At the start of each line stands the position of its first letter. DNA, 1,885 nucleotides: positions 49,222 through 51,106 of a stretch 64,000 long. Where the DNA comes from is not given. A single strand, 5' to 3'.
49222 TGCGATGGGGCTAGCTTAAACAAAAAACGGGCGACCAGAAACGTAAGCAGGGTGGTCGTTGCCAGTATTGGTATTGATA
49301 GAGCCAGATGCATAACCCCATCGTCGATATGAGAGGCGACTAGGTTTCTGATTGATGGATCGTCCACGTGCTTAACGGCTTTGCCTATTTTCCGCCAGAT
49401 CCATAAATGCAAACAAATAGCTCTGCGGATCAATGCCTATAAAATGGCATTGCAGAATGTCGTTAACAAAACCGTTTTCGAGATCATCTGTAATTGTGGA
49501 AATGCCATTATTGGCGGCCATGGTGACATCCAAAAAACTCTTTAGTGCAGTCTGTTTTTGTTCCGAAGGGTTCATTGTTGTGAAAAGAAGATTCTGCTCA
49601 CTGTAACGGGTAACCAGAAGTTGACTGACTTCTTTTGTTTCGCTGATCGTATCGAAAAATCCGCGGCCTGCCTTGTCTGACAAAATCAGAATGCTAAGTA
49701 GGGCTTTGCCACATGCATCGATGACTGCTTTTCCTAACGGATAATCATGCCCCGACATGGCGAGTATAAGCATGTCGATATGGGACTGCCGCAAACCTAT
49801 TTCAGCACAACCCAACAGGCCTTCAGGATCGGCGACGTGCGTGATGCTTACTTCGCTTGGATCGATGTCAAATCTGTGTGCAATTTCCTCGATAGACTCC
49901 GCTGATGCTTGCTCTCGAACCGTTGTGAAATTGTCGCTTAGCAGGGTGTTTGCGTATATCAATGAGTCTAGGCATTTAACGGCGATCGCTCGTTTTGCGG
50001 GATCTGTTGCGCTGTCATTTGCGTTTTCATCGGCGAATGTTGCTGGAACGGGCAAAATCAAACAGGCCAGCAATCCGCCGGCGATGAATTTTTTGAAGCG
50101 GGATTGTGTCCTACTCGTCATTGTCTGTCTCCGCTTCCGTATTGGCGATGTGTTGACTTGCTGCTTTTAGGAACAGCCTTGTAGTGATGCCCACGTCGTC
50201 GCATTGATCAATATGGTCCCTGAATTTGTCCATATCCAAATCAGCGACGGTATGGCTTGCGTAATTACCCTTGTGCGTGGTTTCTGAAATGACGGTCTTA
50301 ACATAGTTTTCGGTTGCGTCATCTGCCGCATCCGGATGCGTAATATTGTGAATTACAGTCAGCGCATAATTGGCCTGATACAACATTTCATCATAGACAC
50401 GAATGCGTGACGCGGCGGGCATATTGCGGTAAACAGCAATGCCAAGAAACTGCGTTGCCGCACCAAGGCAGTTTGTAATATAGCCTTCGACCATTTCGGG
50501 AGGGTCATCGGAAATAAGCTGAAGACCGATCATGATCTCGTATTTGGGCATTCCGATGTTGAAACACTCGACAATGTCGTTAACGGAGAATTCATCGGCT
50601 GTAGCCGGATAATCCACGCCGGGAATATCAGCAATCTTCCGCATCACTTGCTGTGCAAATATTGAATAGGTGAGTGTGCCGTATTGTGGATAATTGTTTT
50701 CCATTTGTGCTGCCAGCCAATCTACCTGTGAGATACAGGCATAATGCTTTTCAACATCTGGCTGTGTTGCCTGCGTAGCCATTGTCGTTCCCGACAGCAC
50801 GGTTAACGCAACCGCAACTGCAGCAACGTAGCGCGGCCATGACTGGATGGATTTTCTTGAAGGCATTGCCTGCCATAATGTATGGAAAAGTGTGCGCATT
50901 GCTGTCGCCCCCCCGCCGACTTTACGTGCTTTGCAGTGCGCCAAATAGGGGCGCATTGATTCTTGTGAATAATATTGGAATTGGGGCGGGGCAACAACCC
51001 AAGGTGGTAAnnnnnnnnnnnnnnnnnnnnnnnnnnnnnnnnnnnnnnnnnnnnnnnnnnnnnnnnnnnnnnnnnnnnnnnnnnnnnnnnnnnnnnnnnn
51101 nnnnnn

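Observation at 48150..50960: Low-GC four-gene cassette of unknown function: two paralogous secreted Cys-proteins, a membrane protein and a small cytoplasmic protein, downstream of an HxlR regulator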

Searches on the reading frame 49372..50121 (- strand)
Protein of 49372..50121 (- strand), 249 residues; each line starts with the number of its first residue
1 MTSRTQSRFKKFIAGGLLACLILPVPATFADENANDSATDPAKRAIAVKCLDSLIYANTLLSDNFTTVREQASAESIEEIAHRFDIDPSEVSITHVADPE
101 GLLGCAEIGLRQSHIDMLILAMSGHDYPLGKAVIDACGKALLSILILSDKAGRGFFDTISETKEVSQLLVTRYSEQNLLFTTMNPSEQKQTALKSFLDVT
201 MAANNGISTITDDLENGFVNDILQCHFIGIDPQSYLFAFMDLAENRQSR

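Call 3: search_protein_families(library=pfam, proteins=[window:49372-50121:-], max_evalue=1)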
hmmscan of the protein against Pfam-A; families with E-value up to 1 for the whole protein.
window:49372-50121:- (249 aa): 1 family
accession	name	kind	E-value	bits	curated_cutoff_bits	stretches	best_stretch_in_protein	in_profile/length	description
PF07626.16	PSD3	-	0.15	13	23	1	147-174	27-53/65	Protein of unknown function (DUF1587)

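Call 4: search_protein_families(library=ncbifam, proteins=[window:49372-50121:-], max_evalue=1)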
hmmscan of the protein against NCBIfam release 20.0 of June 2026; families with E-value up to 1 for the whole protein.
window:49372-50121:- (249 aa): 0 families

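Call 8: find_homologous_proteins(query=window:49372-50121:-)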
Query window:49372-50121:- (249 aa): 1 proteins with E <= 0.001 among 490 candidates.
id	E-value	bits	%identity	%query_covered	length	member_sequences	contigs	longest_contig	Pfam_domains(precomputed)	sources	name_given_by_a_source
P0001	4.4e-155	532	98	100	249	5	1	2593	-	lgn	-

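Call 9: find_encoding_contigs(protein=window:49372-50121:-, flank=10000, max_places=8)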
Protein window:49372-50121:- (249 aa): no gene with exactly this product is on record in the collection.

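Call 11: find_encoding_contigs(protein=P0001, flank=10000, max_places=8)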
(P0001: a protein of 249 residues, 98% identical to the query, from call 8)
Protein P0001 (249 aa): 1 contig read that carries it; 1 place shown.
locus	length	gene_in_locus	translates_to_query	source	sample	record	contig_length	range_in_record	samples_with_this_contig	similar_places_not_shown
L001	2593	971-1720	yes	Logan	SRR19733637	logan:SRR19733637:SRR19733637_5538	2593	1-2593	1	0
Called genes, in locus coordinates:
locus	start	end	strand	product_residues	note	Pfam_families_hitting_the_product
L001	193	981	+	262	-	-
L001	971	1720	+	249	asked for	-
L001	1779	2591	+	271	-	?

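Call 37: find_related_loci(query=A3, collection=metagenome_contigs, flank=10000)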
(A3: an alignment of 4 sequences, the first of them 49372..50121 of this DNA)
Query A3 (249 aa) in metagenome_contigs; peptide patterns used: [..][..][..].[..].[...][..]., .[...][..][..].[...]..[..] (x = any residue, [..] = any of these).
303 stretches matched a pattern, but none encodes a relative of the query by tblastn (E <= 1e-3).

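Call 38: find_related_loci(query=A3, collection=viral_contigs, flank=10000)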
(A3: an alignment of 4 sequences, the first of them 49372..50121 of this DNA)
Query A3 (249 aa) in viral_contigs; peptide patterns used: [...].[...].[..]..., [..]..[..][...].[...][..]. (x = any residue, [..] = any of these).
32 stretches matched a pattern, but none encodes a relative of the query by tblastn (E <= 1e-3).

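Call 51: predict_structure(alignment_id=A4)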
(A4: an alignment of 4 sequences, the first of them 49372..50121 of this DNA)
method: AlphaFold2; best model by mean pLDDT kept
length: 249 residues; sequences in the alignment: 4
mean_pLDDT: 56.5   pTM: 0.50
mean pLDDT of the five models: 56.5, 49.2, 47.0, 35.7, 33.4
residues with pLDDT >= 90: 0; 70-90: 43; 50-70: 127; < 50: 79
segments of 3 or more residues with pLDDT < 50: 1-6, 22-36, 154-156, 166-185, 187-215, 246-249
pLDDT, mean of each block of 10 residues (from residue 1): 46 57 39 50 80 78 60 77 83 65 68 66 60 61 54 51 50 39 42 41 37 49 56 54 47
secondary structure, 60 per line:
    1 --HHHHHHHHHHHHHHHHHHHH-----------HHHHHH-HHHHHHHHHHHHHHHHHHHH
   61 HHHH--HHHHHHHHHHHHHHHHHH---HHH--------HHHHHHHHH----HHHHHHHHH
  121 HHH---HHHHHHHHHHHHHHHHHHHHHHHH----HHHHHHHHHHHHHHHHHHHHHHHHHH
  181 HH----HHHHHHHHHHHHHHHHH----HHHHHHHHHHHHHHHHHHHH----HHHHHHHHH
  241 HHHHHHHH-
elements in order: H3-22 H34-39 H41-64 H67-84 H99-107 H112-123 H127-150 H155-182 H187-203 H208-227 H232-248

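Call 61: search_protein_families(library=padloc, proteins=[window:49372-50121:-], max_evalue=0.1)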
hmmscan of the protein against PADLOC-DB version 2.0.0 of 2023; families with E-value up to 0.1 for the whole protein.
window:49372-50121:- (249 aa): 0 families

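Call 62: search_protein_families(library=phrogs, proteins=[window:49372-50121:-], max_evalue=0.1)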
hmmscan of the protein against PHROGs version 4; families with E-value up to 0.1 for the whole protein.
window:49372-50121:- (249 aa): 0 families

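Call 63: fold_search(model_id=the predicted structure, library=pdb)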
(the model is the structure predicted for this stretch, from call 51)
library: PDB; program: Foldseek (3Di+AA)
matches with E <= 10: 175; with E <= 0.001: 0
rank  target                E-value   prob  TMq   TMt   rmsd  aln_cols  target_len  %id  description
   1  1r2f_B                2.4e-01  0.15  0.15  0.13  18.2       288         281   14  RIBONUCLEOTIDE REDUCTASE R2F PROTEIN FROM SALMONELLA TYPHIMURIUM (released 1999-01-13)
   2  5egi_A                6.9e-01  0.13  0.17  0.18  19.9       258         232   10  Structure of a Trimeric Intracellular Cation channel from C. elegans with bound Ca2+ (released 2016-10-05)
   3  4e40                  7.5e-01  0.13  0.16  0.16  21.3       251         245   12  The haptoglobin-hemoglobin receptor of Trypanosoma congolense (released 2013-01-16)
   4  4q25_B                1.0e+00  0.12  0.17  0.19  17.7       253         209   11  Crystal structure of PhoU from Pseudomonas aeruginosa (released 2015-02-18)
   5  8rah_B                1.2e+00  0.08  0.15  0.12  17.5       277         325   12  Crystal structure of class Ie ribonucleotide reductase R2 subunit with post-translational modification of Y150 into a  (released 2024-12-11)
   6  9g2k_B                1.2e+00  0.08  0.15  0.08  23.2       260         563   15  Cryo-EM structure of IrtAB in outward-occluded state in nanodisc in complex with ADP-vanadate (released 2024-12-18)
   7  1un9_A                1.5e+00  0.09  0.16  0.10  15.3       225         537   15  Crystal structure of the dihydroxyacetone kinase from C. freundii in complex with AMP-PNP and Mg2+ (released 2003-10-30)
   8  7mmp_A                1.5e+00  0.06  0.15  0.13  18.6       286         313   11  Crystal Structure of the Class Ie Ribonucleotide Reductase (released 2022-05-04)
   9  7awq                  1.7e+00  0.04  0.14  0.11  22.8       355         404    8  Structure of the thermostabilized EAAT1 cryst-E386Q mutant in complex with L-ASP, sodium ions and the allosteric inhibit (released 2021-10-13)
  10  8vwz                  1.8e+00  0.10  0.15  0.09  15.6       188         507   14  Human Bcl-2 (G101V Mutant)/Bcl-xL Chimera Fused to MBP in Complex with Inhibitor S55746 (released 2024-10-02)
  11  7cbc_B                1.8e+00  0.08  0.17  0.14  20.9       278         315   11  Crystal structure of a de novo designed switch protein caging a hemagglutinin binder (released 2020-12-23)
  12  7p5m_A                2.1e+00  0.05  0.15  0.10  30.5       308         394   11  Cryo-EM structure of human TTYH2 in lipid nanodiscs (released 2021-08-11)
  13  1f5q_D                2.2e+00  0.06  0.16  0.16  17.1       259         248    9  CRYSTAL STRUCTURE OF MURINE GAMMA HERPESVIRUS CYCLIN COMPLEXED TO HUMAN CYCLIN DEPENDENT KINASE 2 (released 2000-12-27)
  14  3tc1_B                2.3e+00  0.07  0.19  0.17  16.7       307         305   12  Crystal Structure of Octaprenyl Pyrophosphate Synthase from Helicobacter pylori (released 2011-08-31)
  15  9cpb_6T               2.3e+00  0.06  0.14  0.15  26.4       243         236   14  Atomic model of bovine Fallopian tube cilia doublet microtubule (48-nm periodicity) (released 2024-10-30)
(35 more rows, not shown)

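Call 68: search_dna_similar(query=window:49372-50121:-, collection=plasmids, mode=protein, max_evalue=0.01)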
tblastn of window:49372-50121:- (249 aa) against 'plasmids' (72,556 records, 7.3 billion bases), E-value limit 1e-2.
No match.

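Call 78: list_cluster_members(proteins=[P0001, P0002, P0003])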
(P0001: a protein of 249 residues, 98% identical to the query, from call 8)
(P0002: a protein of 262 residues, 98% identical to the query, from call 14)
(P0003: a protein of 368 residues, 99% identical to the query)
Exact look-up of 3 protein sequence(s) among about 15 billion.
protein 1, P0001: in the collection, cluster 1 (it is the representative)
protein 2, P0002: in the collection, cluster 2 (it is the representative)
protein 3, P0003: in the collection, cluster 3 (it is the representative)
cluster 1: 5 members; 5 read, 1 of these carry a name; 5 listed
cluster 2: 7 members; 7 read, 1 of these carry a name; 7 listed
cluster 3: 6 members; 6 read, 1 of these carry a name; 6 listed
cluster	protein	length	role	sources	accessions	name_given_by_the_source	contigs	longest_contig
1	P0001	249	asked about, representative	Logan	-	-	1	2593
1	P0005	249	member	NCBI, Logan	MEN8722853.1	MAG: hypothetical protein ABF335_08190 [Alphaproteobacteria bacterium]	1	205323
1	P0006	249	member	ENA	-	-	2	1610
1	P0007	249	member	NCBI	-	-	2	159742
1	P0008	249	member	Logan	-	-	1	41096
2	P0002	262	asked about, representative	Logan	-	-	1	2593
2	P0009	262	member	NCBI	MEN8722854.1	MAG: hypothetical protein ABF335_08195 [Alphaproteobacteria bacterium]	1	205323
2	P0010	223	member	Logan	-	-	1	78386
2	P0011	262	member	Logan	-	-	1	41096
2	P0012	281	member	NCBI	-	-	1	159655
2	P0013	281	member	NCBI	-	-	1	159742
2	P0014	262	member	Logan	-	-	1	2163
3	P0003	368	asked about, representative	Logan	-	-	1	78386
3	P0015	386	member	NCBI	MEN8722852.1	MAG: hypothetical protein ABF335_08185 [Alphaproteobacteria bacterium]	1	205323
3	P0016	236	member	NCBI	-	-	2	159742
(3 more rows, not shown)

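Call 81: search_dna_similar(query=P0015, collection=plasmids, mode=protein, max_evalue=0.01)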
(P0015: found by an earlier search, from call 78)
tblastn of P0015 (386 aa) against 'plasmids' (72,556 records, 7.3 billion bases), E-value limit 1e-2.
No match.

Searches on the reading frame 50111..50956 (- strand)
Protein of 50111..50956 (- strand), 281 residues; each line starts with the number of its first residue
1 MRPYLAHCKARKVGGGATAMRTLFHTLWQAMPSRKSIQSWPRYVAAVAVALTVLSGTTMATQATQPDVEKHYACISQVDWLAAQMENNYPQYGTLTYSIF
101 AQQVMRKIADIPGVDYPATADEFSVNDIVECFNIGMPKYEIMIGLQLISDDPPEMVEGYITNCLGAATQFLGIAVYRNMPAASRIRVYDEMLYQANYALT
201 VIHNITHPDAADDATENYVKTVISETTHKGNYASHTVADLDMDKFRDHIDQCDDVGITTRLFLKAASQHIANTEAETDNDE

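Call 3: search_protein_families(library=pfam, proteins=[window:50111-50956:-], max_evalue=1)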
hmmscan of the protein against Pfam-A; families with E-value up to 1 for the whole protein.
window:50111-50956:- (281 aa): 0 families

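Call 4: search_protein_families(library=ncbifam, proteins=[window:50111-50956:-], max_evalue=1)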
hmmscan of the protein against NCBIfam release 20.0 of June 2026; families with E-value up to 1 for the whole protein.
window:50111-50956:- (281 aa): 4 families
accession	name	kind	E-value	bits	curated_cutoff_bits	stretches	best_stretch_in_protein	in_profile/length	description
NF052375.1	antisigma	equivalog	0.011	15.8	100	1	32-76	77-122/217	anti-sigma factor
NF050066.1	LPSTprtrPglK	equivalog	0.014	13.9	1000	1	158-210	284-335/558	BC-type lipopolysaccharide transporter PglK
NF004212.0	PRK05665.1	equivalog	0.037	13.7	309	0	74-124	6-59/241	amidotransferase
NF007508.0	PRK10106.1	equivalog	0.11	12.4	87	1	44-70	5-31/72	multiple antibiotic resistance protein MarB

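Call 14: find_homologous_proteins(query=window:50111-50956:-, max_evalue=0.1)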
Query window:50111-50956:- (281 aa): 1 proteins with E <= 0.1 among 1119 candidates.
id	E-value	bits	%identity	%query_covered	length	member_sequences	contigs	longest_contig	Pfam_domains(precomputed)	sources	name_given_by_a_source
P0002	1.5e-171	587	98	93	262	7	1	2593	-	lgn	-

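Call 32: search_solved_structures(query=A2, max_evalue=10)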
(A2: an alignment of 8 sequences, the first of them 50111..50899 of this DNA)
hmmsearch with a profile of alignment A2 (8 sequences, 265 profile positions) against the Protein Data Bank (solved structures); distinct sequences matched with E-value up to 10: 0.

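Call 33: search_protein_families(library=pfam, alignment_id=A2, max_evalue=1)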
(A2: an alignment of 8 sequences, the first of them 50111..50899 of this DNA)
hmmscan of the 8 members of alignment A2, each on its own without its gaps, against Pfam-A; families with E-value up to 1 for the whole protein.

A. member 1, window:50111-50899:- (262 aa): 0 families

B. families by the number of members that match (of 8 scanned): 3 families
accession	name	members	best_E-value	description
PF07626.16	PSD3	3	0.07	Protein of unknown function (DUF1587)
PF17015.10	DUF5094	1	0.043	Domain of unknown function (DUF5094)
PF14165.11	YtzH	1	0.07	YtzH-like protein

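Call 61: search_protein_families(library=padloc, proteins=[window:50111-50899:-], max_evalue=0.1)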
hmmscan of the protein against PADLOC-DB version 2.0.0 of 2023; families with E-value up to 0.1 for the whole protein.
window:50111-50899:- (262 aa): 0 families

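Call 62: search_protein_families(library=phrogs, proteins=[window:50111-50899:-], max_evalue=0.1)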
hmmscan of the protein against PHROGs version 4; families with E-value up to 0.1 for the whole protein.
window:50111-50899:- (262 aa): 1 family
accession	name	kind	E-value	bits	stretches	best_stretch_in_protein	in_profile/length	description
phrog_15095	-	unknown function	0.069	13.8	0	40-70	22-52/237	-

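Call 67: find_related_loci(query=A5, collection=metagenome_contigs, flank=10000)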
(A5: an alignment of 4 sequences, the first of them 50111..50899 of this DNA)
Query A5 (262 aa) in metagenome_contigs; peptide patterns used: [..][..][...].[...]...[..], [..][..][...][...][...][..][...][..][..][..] (x = any residue, [..] = any of these).
488 stretches matched a pattern, but none encodes a relative of the query by tblastn (E <= 1e-3).

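Call 70: search_protein_families(library=ncbifam, alignment_id=A2, max_evalue=1)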
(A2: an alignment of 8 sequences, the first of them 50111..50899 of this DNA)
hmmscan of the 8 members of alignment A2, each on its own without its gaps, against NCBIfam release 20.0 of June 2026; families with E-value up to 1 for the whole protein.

A. member 1, window:50111-50899:- (262 aa): 5 families
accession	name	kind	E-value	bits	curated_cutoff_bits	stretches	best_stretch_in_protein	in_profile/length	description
NF052375.1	antisigma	equivalog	0.0095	15.9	100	1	14-57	78-122/217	anti-sigma factor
NF050066.1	LPSTprtrPglK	equivalog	0.012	14.1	1000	1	139-191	284-335/558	BC-type lipopolysaccharide transporter PglK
NF004212.0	PRK05665.1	equivalog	0.03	14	309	0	55-105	6-59/241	amidotransferase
NF007508.0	PRK10106.1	equivalog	0.1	12.5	87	1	25-51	5-31/72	multiple antibiotic resistance protein MarB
TIGR03434.1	ADOP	subfamily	0.17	9.9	622.3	1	25-107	421-503/803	ADOP family duplicated permease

B. families by the number of members that match (of 8 scanned): 9 families
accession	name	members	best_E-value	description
NF052375.1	antisigma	2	0.008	anti-sigma factor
NF050066.1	LPSTprtrPglK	2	0.012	BC-type lipopolysaccharide transporter PglK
NF007508.0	PRK10106.1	2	0.1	multiple antibiotic resistance protein MarB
NF004212.0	PRK05665.1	1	0.03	amidotransferase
NF004932.0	PRK06287.1-3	1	0.032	cobalt transport protein CbiN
NF004933.0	PRK06287.1-4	1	0.073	cobalt transport protein CbiN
NF053739.1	GlytfEpsEBac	1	0.1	glycosyltransferase EpsE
NF033894.1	Eex_IncN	1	0.14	EexN family lipoprotein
TIGR03434.1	ADOP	1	0.17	ADOP family duplicated permease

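Call 82: search_dna_similar(query=window:50111-50899:-, collection=phages, mode=protein, max_evalue=0.01)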
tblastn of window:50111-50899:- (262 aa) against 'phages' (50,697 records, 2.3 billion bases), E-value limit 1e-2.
No match.
